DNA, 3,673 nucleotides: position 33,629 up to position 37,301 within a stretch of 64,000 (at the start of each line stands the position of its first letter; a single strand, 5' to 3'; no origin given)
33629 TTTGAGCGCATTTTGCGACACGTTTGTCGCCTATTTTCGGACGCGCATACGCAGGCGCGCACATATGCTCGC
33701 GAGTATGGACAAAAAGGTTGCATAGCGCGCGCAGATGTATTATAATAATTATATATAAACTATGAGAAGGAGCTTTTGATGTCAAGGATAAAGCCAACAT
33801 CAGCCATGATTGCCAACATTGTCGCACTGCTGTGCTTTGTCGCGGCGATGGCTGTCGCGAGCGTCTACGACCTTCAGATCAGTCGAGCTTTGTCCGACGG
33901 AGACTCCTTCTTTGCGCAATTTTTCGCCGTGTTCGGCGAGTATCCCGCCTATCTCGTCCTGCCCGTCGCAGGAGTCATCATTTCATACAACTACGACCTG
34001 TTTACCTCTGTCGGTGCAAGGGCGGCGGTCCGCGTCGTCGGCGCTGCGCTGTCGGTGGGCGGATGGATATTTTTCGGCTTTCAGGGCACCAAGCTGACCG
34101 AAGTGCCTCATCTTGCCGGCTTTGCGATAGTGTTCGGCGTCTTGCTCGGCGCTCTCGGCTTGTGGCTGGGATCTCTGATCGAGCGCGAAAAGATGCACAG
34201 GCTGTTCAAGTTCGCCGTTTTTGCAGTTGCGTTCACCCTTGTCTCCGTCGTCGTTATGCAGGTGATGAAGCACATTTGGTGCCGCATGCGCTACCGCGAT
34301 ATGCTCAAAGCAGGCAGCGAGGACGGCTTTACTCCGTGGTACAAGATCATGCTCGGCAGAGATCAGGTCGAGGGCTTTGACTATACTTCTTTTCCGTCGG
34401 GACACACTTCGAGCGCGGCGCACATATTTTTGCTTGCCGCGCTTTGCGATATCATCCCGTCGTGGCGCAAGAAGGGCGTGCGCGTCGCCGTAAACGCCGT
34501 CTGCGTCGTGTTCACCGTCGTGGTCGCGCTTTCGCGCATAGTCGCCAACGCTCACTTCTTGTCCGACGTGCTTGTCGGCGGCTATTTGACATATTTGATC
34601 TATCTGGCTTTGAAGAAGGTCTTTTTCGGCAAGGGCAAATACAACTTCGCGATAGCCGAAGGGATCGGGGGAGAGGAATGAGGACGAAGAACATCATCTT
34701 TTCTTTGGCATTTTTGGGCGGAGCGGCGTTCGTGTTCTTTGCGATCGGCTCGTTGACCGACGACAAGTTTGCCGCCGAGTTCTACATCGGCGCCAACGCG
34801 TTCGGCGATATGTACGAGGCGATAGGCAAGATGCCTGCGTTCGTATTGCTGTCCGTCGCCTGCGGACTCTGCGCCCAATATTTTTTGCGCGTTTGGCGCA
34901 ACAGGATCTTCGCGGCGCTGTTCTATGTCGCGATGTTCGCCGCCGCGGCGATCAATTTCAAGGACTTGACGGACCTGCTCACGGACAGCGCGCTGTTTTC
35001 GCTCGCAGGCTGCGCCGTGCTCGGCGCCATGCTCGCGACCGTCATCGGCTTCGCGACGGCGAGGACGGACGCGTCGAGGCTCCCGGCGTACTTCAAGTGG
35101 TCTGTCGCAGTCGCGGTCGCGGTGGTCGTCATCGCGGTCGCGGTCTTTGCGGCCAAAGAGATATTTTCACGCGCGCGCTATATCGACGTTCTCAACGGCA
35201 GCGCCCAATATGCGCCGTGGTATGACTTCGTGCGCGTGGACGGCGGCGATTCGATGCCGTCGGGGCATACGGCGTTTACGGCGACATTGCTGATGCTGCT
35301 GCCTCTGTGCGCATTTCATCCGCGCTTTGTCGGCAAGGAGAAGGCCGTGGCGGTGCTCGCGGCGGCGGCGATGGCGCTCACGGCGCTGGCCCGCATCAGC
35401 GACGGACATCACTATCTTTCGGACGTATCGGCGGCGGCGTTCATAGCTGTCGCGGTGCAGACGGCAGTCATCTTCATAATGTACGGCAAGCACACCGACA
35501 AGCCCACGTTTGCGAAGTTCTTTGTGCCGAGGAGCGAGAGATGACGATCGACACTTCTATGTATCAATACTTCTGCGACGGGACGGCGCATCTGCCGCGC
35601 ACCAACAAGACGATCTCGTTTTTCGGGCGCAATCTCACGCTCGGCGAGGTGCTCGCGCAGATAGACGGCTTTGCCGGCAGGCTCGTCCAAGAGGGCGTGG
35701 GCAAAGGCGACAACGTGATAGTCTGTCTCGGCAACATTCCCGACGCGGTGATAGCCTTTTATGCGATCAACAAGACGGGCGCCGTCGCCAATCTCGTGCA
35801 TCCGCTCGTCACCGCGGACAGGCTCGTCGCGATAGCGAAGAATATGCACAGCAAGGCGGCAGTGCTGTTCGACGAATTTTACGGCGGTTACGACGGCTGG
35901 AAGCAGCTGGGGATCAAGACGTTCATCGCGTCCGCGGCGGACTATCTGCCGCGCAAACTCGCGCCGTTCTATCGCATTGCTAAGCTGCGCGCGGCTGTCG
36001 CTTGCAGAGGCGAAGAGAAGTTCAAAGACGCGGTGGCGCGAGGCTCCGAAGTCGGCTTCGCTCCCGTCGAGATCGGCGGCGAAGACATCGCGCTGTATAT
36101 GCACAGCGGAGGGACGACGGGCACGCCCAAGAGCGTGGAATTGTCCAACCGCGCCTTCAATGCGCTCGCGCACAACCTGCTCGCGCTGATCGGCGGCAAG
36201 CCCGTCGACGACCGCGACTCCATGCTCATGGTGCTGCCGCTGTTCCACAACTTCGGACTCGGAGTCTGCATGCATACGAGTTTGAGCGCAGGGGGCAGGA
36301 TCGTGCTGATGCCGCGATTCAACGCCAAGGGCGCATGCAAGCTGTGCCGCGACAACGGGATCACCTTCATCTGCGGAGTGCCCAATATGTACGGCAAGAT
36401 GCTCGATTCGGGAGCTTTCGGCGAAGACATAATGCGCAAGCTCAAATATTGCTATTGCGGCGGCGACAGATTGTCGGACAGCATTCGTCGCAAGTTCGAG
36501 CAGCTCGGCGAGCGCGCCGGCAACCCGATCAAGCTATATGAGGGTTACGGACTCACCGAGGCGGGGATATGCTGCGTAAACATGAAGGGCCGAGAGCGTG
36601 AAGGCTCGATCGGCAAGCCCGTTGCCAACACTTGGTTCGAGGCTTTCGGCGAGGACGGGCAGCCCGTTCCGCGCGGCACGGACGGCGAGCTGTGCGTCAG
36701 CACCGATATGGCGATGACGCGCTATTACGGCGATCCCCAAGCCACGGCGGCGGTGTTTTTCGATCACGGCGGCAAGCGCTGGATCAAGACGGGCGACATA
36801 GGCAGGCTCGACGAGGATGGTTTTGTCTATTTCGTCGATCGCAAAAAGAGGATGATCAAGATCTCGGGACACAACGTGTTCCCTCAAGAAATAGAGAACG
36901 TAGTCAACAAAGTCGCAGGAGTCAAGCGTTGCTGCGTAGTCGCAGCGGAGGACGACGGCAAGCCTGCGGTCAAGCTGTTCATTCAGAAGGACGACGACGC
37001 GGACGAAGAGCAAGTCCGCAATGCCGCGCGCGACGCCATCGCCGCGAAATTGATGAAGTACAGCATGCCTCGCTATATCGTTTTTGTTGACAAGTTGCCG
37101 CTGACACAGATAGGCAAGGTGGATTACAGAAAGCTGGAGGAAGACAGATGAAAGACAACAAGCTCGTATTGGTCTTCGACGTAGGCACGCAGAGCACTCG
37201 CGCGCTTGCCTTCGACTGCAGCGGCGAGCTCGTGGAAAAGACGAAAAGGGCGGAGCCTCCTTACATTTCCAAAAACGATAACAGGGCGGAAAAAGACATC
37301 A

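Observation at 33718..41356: Translationally coupled PAP2-PAP2-acyl-AMP ligase-FGGY kinase cassette followed by a Ca-type P-type ATPase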

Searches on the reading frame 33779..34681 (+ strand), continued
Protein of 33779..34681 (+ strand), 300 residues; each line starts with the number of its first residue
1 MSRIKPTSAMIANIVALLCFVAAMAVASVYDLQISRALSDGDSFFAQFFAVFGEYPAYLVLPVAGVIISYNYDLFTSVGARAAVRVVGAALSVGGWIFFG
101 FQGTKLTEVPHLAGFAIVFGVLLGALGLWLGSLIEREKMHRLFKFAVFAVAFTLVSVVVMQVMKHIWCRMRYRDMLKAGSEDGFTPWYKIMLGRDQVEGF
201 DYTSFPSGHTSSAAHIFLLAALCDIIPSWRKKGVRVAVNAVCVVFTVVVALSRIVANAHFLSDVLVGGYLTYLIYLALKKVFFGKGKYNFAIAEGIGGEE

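Call 57: fold_search(model_id=the predicted structure, library=pdb)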
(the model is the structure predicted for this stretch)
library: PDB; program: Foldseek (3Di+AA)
matches with E <= 10: 274; with E <= 0.001: 0
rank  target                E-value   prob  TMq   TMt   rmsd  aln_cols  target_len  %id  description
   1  5jki                  8.0e-03  1.00  0.29  0.41  15.5       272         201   16  Crystal structure of the first transmembrane PAP2 type phosphatidylglycerolphosphate phosphatase from Bacillus subtilis (released 2017-02-22)
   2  9l0o_A                5.7e-02  0.97  0.35  0.40  18.8       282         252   15  Cryo-EM structure of human lipid phosphate phosphatase 1 complexed with LPA (released 2025-12-17)
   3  8bm3_A                7.4e-02  0.84  0.27  0.32  18.9       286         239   15  H207A mutant of E. coli PgpB, a PAP2 type phosphatidyl glycerol phosphate and C55-PP phosphatase, in complex with farn (released 2023-11-22)
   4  9j7u                  9.3e-02  1.00  0.33  0.28   7.8       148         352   19  H176A mutant of human G6PC1 in complex with G6P (released 2025-02-05)
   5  9jtn                  1.1e-01  1.00  0.36  0.31   7.6       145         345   18  Human glucose 6 phosphate catalytic subunit 1 (hG6PC1) bound with phosphate. (released 2025-08-06)
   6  6ebu                  1.1e-01  1.00  0.32  0.54   6.7       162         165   20  Crystal structure of Aquifex aeolicus LpxE (released 2019-06-26)
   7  9ivc_A                1.1e-01  0.90  0.29  0.26  17.6       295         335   12  Cryo-EM structure of AbA-bound Aur1-Kei1 complex (released 2025-06-18)
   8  9l0i_A                1.7e-01  0.96  0.38  0.44  14.3       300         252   14  Cryo-EM structure of human lipid phosphate phosphatase 1 (released 2025-12-17)
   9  9jq0                  1.7e-01  0.87  0.25  0.31  13.8       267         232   13  Acid phosphatase KpAP mutant - E104G (released 2024-11-06)
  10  9l0u_A                2.0e-01  0.92  0.38  0.44  17.5       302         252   14  Cryo-EM structure of human lipid phosphate phosphatase 1 complexed with PO4.MAG (released 2025-12-17)
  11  9qci_B                2.9e-01  0.84  0.26  0.34  14.0       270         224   12  Crystal structure of PhoC mutant acid phosphatase (released 2026-01-14)
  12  9vj4_A                3.2e-01  0.94  0.28  0.30   8.2       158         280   16  Structure of a membrane-bound inositol phosphorylceramide synthase and ceramide complex (released 2026-03-11)
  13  9qcj_A                4.2e-01  0.66  0.24  0.31  13.8       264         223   12  Crystal structure of PhoC wild type acid phosphatase (released 2026-01-14)
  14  9qci_A                4.4e-01  0.97  0.23  0.30   6.8       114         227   21  Crystal structure of PhoC mutant acid phosphatase (released 2026-01-14)
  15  9jtl                  4.8e-01  0.96  0.30  0.27   7.9       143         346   17  Human glucose 6 phosphate catalytic subunit 1 (hG6PC1) in apo state. (released 2025-08-06)
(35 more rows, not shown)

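Call 59: find_encoding_contigs(protein=P0176, flank=8000, max_places=2)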
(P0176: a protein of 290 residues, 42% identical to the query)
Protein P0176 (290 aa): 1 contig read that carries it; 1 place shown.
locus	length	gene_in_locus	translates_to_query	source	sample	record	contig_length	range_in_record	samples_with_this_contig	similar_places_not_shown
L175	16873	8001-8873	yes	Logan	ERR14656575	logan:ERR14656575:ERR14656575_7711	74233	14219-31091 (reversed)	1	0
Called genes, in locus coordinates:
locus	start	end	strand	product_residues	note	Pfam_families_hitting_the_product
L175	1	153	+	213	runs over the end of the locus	PF04402:SIMPL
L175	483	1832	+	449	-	PF17125:Methyltr_RsmF_N, PF01189:Methyltr_RsmB-F, PF17126:RsmF_methylt_CI (weak), PF13636:Methyltranf_PUA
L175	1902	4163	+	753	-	PF00990:GGDEF, PF00563:EAL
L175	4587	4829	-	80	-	-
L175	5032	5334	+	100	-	PF12844:HTH_19, PF13560:HTH_31, PF01381:HTH_3, PF07022:Phage_CI_repr (weak), PF13443:HTH_26 (weak)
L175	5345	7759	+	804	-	PF00933:Glyco_hydro_3, PF01915:Glyco_hydro_3_C, PF14310:Fn3-like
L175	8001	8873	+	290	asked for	PF01569:PAP2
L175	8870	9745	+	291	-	PF01569:PAP2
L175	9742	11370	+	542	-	PF00501:AMP-binding, PF13193:AMP-binding_C (faint)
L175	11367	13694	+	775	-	PF09371:Tex_N, PF22706:Tex_central_region, PF16921:Tex_YqgF, PF14635:HHH_7, PF12836:HHH_3, PF17674:HHH_9, PF00575:S1, PF23459:S1_RRP5, +1 more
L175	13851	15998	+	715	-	PF03176:MMPL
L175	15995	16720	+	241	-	PF12837:Fer4_6 (faint), PF12838:Fer4_7 (faint), PF13187:Fer4_9 (weak), PF00037:Fer4 (weak), PF13237:Fer4_10 (weak), PF14697:Fer4_21 (faint), PF13484:Fer4_16 (faint)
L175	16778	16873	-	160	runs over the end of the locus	PF13353:Fer4_12, PF04055:Radical_SAM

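Call 60: find_encoding_contigs(protein=P0163, flank=8000, max_places=2)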
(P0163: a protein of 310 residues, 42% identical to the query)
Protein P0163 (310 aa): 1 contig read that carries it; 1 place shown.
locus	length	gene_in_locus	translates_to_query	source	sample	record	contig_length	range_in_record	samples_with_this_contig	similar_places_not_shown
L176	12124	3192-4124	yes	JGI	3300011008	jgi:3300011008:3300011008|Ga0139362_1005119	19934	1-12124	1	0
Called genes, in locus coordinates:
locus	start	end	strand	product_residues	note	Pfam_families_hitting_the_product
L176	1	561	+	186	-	?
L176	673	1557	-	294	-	PF02645:DegV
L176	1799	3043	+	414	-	-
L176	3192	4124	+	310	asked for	PF01569:PAP2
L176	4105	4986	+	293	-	PF01569:PAP2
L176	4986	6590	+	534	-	PF00501:AMP-binding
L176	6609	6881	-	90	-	PF04026:SpoVG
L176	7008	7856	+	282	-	PF08543:Phos_pyr_kin, PF00294:PfkB (weak)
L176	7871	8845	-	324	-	PF08240:ADH_N, PF00107:ADH_zinc_N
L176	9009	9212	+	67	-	PF01197:Ribosomal_L31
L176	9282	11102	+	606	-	PF07136:DUF1385, PF02475:TRM5-TYW2_MTfase (weak), PF03602:Cons_hypoth95, PF05175:MTS, PF06325:PrmA, PF12847:Methyltransf_18 (weak), PF13649:Methyltransf_25, PF13847:Methyltransf_31, +5 more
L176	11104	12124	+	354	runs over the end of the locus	PF03462:PCRF, PF00472:RF-1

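Call 61: find_encoding_contigs(protein=P0194, flank=8000, max_places=2)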
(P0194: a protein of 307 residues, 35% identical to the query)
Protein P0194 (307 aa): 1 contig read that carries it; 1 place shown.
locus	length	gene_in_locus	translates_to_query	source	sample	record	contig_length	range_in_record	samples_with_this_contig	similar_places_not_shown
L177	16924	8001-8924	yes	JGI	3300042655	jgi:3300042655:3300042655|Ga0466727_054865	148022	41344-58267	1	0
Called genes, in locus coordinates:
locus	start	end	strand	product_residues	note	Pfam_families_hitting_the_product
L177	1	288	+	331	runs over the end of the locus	-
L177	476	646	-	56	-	-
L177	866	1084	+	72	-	PF13560:HTH_31, PF12844:HTH_19, PF13443:HTH_26 (weak), PF01381:HTH_3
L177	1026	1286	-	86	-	-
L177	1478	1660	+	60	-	-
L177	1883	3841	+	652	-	PF02837:Glyco_hydro_2_N, PF22666:Glyco_hydro_2_N2, PF02836:Glyco_hydro_2_C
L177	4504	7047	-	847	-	PF00122:E1-E2_ATPase, PF00702:Hydrolase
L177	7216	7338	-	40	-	-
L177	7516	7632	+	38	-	-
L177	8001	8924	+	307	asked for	PF01569:PAP2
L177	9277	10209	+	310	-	PF25087:GMPPB_C, PF25084:LbH_EIF2B, PF00132:Hexapep, PF14602:Hexapep_2 (weak)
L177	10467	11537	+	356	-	PF10974:DUF2804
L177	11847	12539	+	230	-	PF07947:YhhN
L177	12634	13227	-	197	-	-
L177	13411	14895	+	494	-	-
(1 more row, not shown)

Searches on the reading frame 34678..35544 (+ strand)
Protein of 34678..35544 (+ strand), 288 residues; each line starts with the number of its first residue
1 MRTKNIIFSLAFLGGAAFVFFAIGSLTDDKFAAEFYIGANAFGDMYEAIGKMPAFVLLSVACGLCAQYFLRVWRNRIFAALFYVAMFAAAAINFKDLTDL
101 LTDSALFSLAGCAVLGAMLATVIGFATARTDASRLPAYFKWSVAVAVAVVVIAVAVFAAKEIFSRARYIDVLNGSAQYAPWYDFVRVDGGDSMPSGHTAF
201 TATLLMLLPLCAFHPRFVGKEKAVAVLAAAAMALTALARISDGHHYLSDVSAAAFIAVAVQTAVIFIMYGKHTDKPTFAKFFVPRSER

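Call 3: search_protein_families(library=pfam, proteins=[window:34678-35544:+], max_evalue=0.01)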
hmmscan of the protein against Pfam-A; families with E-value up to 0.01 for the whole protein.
window:34678-35544:+ (288 aa): 3 families
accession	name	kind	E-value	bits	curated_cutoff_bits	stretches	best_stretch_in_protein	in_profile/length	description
PF01569.27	PAP2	-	2.1e-13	50.6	27.2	1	141-268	3-125/130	PAP2 superfamily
PF14378.12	PAP2_3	-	1.6e-06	28.5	27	1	123-261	47-188/190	PAP2 superfamily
PF14360.12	PAP2_C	-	0.00014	22.8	27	1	190-260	3-68/74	PAP2 superfamily C-terminal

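Call 4: search_protein_families(library=ncbifam, proteins=[window:34678-35544:+], max_evalue=0.01)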
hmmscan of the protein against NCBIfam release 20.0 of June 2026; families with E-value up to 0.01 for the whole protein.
window:34678-35544:+ (288 aa): 1 family
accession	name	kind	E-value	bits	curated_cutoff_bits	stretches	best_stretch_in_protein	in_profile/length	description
NF007975.0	PRK10699.1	equivalog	7.8e-05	22.2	261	1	186-266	152-228/254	phosphatidylglycerophosphatase B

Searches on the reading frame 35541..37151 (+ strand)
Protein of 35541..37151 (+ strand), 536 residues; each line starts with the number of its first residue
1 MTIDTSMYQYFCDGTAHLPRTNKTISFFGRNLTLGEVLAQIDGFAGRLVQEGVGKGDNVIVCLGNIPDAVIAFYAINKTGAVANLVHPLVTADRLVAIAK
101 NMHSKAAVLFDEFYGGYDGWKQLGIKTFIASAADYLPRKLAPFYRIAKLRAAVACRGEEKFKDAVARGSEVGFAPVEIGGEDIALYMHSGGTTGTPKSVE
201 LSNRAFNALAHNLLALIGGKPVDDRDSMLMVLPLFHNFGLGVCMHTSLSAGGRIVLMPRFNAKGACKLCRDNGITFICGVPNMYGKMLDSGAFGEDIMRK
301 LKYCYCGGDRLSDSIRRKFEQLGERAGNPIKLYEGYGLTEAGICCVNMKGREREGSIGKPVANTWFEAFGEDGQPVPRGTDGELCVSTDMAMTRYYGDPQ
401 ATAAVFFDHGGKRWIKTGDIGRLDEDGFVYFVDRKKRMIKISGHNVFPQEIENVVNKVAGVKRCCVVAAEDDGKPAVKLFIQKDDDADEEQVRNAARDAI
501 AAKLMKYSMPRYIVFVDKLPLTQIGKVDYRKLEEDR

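Call 3: search_protein_families(library=pfam, proteins=[window:35541-37151:+], max_evalue=0.01)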
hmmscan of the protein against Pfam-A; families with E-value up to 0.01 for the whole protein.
window:35541-37151:+ (536 aa): 3 families
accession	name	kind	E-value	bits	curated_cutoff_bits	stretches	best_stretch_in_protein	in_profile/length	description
PF00501.34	AMP-binding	-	4e-67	227.1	29.9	1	27-396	16-384/384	AMP-binding enzyme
PF13193.12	AMP-binding_C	-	5.2e-11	43.8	24.5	1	450-526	1-76/76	AMP-binding enzyme C-terminal domain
PF14535.12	AMP-binding_C_2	-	0.0069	17.1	25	0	443-504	1-64/96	AMP-binding enzyme C-terminal domain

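Call 4: search_protein_families(library=ncbifam, proteins=[window:35541-37151:+], max_evalue=0.01)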
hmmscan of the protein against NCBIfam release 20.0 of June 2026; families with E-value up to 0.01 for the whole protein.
window:35541-37151:+ (536 aa): 109 families (the best 25 are shown)
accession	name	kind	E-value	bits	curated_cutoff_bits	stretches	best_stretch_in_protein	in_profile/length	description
NF006181.0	PRK08314.1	subfamily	5.8e-84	282.3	705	1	21-535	39-553/563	long-chain-fatty-acid--CoA ligase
NF004114.0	PRK05605.1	equivalog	3.6e-82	276.5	766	1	9-534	38-567/575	long-chain-fatty-acid--CoA ligase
NF004837.0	PRK06187.1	subfamily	2.5e-79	267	476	1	21-534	23-520/531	long-chain-fatty-acid--CoA ligase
NF005463.0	PRK07059.1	subfamily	1.2e-72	245.1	869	1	20-535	37-555/557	long-chain-fatty-acid--CoA ligase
NF004822.0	PRK06178.1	equivalog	3.9e-64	217.2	782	1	21-534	52-565/571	acyl-CoA synthetase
NF004229.0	PRK05677.1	subfamily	2.1e-63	214.7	879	1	24-534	42-553/563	long-chain-fatty-acid--CoA ligase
NF006442.0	PRK08751.1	equivalog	3.4e-62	210.6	1023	1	25-533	44-555/560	long-chain fatty acid--CoA ligase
NF005220.0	PRK06710.1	equivalog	6.7e-62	209.3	1116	1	10-534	29-551/563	long-chain-fatty-acid--CoA ligase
NF006523.0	PRK08974.1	equivalog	1.9e-60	204.6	884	1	39-535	56-552/561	long-chain-fatty-acid--CoA ligase FadD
NF005714.0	PRK07529.1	subfamily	3.1e-60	204.2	632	1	31-534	63-574/640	acyl-CoA synthetase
NF052269.1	Staph_lig_FadD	equivalog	5.6e-60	203.1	650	1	159-533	128-490/499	long-chain-fatty-acid--CoA ligase FadD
NF005702.0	PRK07514.1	subfamily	4.9e-57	193.4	558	1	166-532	142-496/506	malonyl-CoA synthase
NF009139.0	PRK12492.1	equivalog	2.9e-55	187.8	1018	1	24-534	42-560/562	long-chain-fatty-acid--CoA ligase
NF005307.0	PRK06839.1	equivalog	9.7e-55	186.1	748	1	177-533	145-490/496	o-succinylbenzoate--CoA ligase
NF006182.0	PRK08316.1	subfamily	1.1e-54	185.8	663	1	22-534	27-515/523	fatty acyl-CoA synthetase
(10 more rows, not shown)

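Call 27: search_solved_structures(query=window:35541-37151:+, max_evalue=1e-20)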
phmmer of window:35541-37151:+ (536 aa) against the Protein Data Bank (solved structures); distinct sequences matched with E-value up to 1e-20: 109 (the best 60 are shown).
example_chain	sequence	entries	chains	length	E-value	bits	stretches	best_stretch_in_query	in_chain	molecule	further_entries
6mfy_A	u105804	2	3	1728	2e-47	165.2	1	180-534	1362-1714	Linear gramicidin synthase subunit A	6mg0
6mfz_A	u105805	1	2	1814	2.6e-47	164.8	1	180-534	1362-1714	Linear gramicidin synthase subunit A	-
9be3_A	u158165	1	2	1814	2.6e-47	164.8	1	180-534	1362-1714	Linear gramicidin synthase subunit A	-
9be4_A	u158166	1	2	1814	2.6e-47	164.8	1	180-534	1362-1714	Linear gramicidin synthase subunit A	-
9meh_A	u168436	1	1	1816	2.6e-47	164.8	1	180-534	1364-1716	Linear gramicidin synthase subunit A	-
3r44_A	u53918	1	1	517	1.8e-42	148.8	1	173-529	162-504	fatty acyl CoA synthetase FADD13 (FATTY-ACYL-CoA SYNTHETASE)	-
8wev_A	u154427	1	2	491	2.5e-42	148.4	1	176-527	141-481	Feruloyl-CoA Synthetase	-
8weu_A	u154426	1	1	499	2.6e-42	148.3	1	176-527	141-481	Fatty-acyl-CoA synthase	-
5bsw_A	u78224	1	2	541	1.8e-41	145.6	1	167-530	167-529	4-coumarate--CoA ligase 2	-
5u95_A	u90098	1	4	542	2.3e-41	145.2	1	167-530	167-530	4-coumarate--CoA ligase 2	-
5bsm_A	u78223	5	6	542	4.4e-41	144.3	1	167-530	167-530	4-coumarate--CoA ligase 2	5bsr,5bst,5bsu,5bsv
4fuq_A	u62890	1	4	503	1.8e-40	142.3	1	157-534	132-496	Malonyl CoA synthetase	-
4gxq_A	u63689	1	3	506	2.2e-40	142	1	157-534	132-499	Malonyl CoA synthetase, Benzoate-CoA ligase Chimeric protein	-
4fut_A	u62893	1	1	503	1.2e-39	139.6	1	157-534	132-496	Malonyl CoA synthetase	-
3a9u_A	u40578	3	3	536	2.1e-39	138.7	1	45-534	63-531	4-coumarate--CoA ligase | 4-coumarate:CoA ligase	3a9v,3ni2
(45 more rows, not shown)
